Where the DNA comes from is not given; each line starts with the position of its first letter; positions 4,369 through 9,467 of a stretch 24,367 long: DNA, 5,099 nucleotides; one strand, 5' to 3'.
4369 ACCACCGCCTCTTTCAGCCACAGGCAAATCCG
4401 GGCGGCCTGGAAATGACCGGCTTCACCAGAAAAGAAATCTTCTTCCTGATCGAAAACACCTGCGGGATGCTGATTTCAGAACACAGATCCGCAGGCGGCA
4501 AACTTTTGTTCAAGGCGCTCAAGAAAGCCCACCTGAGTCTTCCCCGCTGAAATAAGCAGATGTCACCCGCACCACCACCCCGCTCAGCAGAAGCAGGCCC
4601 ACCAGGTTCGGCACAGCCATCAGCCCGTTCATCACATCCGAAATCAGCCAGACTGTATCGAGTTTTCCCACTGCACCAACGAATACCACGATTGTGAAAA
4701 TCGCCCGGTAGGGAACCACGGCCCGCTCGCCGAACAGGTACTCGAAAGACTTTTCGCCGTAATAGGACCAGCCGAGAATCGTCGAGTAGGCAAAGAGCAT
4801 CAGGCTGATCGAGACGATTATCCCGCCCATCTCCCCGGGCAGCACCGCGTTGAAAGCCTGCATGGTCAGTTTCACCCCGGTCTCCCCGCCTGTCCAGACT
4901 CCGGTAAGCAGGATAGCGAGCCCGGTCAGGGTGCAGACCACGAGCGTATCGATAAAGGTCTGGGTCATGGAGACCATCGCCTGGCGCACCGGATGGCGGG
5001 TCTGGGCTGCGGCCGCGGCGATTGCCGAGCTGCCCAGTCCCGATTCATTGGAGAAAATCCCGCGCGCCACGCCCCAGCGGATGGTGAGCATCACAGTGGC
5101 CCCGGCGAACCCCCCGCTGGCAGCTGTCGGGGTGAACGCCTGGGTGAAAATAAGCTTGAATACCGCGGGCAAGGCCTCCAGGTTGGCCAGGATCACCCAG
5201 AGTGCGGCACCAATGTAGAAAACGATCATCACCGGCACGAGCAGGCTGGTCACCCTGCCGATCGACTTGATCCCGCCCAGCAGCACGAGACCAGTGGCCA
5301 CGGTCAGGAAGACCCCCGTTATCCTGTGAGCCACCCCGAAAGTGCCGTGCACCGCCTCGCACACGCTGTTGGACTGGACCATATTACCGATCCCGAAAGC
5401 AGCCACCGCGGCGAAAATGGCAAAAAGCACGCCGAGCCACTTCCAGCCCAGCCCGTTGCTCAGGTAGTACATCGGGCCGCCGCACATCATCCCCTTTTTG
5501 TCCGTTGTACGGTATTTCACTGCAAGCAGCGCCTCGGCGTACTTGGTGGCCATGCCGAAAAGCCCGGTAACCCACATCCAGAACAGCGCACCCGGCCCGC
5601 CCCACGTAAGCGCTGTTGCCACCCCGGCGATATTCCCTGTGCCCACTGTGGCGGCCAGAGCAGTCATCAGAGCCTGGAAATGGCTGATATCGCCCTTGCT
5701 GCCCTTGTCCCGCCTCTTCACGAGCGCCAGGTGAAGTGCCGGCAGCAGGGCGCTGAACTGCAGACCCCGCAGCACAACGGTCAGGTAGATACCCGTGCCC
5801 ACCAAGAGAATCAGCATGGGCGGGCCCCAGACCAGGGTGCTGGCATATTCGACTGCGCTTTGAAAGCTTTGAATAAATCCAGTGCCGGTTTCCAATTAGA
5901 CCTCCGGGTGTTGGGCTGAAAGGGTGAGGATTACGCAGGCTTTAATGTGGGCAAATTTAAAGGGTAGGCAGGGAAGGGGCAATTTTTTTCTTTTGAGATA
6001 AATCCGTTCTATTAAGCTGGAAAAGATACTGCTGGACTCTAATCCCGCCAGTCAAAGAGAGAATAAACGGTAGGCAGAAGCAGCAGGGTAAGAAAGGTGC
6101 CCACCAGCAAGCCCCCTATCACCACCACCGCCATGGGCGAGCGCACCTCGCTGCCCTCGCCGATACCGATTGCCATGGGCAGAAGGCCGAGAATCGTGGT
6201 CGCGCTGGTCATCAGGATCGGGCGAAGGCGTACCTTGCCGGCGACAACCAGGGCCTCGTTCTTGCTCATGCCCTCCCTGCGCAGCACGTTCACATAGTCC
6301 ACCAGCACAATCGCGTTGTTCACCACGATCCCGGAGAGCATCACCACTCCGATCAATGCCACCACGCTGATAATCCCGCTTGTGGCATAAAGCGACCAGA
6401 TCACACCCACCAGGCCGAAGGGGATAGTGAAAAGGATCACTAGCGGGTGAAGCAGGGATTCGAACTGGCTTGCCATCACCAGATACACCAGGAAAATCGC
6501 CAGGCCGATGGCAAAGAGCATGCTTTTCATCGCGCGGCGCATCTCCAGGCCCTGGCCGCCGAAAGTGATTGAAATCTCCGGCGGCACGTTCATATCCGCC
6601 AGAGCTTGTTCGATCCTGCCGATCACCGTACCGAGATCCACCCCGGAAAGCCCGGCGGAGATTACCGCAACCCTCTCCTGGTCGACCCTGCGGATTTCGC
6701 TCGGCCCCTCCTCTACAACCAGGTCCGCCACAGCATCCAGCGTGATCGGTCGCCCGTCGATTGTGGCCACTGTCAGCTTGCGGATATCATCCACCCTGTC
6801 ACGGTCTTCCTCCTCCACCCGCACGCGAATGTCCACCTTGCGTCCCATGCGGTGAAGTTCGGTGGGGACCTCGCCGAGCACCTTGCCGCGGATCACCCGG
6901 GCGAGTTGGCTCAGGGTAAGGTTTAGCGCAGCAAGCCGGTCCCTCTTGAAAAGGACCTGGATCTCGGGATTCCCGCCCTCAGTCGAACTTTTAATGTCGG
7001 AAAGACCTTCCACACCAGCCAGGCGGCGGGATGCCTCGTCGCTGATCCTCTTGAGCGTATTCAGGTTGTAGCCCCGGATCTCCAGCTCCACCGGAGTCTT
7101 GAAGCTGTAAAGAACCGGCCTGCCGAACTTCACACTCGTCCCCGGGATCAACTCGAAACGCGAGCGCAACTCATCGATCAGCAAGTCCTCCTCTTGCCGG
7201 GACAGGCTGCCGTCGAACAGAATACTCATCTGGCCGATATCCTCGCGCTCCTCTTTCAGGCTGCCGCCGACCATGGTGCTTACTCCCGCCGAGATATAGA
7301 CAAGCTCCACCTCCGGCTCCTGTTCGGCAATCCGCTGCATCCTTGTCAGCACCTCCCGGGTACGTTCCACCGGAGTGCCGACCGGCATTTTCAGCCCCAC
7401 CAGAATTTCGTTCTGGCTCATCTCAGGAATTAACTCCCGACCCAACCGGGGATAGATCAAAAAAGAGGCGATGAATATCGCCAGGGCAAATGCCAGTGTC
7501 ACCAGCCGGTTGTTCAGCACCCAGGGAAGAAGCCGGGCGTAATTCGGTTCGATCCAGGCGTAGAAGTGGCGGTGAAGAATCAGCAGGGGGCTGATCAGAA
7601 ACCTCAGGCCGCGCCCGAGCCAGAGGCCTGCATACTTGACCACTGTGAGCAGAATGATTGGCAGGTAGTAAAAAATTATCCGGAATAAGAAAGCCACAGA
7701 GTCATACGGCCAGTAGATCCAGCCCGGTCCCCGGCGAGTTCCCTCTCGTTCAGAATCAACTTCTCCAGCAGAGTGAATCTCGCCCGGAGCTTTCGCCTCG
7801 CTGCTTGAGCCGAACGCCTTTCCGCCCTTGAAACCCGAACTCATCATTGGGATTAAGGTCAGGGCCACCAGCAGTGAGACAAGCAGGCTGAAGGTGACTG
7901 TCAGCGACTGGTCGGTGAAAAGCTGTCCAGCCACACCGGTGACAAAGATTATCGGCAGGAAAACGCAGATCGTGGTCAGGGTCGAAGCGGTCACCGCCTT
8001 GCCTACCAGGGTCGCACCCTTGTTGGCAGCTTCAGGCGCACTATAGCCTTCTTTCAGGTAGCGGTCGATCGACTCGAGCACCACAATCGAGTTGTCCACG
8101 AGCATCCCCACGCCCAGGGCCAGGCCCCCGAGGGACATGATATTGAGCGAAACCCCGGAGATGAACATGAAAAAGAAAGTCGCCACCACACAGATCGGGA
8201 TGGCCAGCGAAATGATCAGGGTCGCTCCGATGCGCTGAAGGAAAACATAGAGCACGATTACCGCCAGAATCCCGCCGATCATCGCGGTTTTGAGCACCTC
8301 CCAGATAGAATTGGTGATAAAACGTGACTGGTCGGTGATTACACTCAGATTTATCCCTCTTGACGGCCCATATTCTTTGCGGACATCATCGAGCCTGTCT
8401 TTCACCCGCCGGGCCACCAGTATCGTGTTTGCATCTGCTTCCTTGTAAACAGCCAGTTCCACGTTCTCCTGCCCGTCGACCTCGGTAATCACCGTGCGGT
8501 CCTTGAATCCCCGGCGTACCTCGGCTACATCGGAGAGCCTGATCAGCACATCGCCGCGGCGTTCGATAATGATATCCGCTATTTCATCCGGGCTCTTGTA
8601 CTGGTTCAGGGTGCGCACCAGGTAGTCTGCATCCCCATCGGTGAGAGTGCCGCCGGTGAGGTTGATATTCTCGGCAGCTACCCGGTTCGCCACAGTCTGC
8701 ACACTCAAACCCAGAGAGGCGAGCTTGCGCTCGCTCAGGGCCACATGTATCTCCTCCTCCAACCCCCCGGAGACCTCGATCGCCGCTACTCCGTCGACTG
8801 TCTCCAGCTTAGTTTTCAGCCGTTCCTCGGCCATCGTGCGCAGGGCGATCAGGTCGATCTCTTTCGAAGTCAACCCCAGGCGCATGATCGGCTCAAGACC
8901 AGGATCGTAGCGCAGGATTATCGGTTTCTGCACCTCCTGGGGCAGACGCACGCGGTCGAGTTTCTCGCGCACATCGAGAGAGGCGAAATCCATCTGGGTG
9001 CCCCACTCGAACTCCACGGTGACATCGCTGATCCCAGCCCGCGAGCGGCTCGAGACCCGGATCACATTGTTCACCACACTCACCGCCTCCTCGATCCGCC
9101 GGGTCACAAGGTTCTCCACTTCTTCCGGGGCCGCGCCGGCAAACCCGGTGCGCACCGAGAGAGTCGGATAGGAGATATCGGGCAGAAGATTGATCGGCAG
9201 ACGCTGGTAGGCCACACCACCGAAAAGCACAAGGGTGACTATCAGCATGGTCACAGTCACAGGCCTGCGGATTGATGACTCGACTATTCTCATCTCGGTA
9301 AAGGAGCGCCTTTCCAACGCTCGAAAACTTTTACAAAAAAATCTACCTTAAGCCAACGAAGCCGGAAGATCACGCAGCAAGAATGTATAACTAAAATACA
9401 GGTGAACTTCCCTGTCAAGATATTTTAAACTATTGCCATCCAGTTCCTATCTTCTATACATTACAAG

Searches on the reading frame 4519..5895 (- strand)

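Call 15: search_protein_families(library=pfam, proteins=[window:4519-5895:-], max_evalue=0.00001)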
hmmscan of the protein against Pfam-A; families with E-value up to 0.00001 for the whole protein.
window:4519-5895:- (458 aa): 1 family
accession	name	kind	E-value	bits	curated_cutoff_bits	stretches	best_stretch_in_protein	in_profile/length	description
PF01235.23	Na_Ala_symp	-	6.2e-146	487.1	24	1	60-454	3-385/392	Sodium:alanine symporter family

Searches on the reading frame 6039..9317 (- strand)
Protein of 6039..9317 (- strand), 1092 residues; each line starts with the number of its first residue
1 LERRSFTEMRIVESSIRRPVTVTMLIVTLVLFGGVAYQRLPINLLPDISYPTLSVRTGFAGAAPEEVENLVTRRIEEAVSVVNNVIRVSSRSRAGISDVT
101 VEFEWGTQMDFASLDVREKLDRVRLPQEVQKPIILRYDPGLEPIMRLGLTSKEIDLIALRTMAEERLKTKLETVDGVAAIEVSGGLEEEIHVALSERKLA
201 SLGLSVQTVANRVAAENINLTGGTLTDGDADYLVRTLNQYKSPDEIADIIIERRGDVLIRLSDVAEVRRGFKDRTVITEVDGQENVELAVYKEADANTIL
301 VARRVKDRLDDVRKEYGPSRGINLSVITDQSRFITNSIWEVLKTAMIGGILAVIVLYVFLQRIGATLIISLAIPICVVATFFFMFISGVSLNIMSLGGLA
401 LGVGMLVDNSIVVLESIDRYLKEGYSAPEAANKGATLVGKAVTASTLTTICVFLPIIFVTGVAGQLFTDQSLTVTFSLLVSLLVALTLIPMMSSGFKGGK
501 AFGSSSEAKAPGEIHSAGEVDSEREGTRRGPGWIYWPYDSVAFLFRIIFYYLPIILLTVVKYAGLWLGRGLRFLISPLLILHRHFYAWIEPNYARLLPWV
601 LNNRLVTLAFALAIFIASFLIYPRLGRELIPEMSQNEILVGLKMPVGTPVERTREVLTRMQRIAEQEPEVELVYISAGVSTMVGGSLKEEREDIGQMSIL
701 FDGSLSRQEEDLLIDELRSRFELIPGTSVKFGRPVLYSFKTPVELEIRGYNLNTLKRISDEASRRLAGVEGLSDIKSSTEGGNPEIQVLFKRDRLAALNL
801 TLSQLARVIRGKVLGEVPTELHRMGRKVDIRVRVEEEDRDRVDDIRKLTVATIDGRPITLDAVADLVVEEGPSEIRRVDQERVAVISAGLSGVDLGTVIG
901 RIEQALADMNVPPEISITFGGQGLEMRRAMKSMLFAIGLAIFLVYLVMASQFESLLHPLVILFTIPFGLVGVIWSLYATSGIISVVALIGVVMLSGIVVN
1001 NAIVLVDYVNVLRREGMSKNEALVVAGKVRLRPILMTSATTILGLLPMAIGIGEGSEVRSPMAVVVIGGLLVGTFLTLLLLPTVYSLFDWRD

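Call 15: search_protein_families(library=pfam, proteins=[window:6039-9317:-], max_evalue=0.00001)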
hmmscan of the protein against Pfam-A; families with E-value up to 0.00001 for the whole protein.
window:6039-9317:- (1092 aa): 1 family
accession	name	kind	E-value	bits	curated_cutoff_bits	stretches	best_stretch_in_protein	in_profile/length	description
PF00873.25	ACR_tran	-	2.1e-249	830.7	28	2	12-494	2-487/1021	AcrB/AcrD/AcrF family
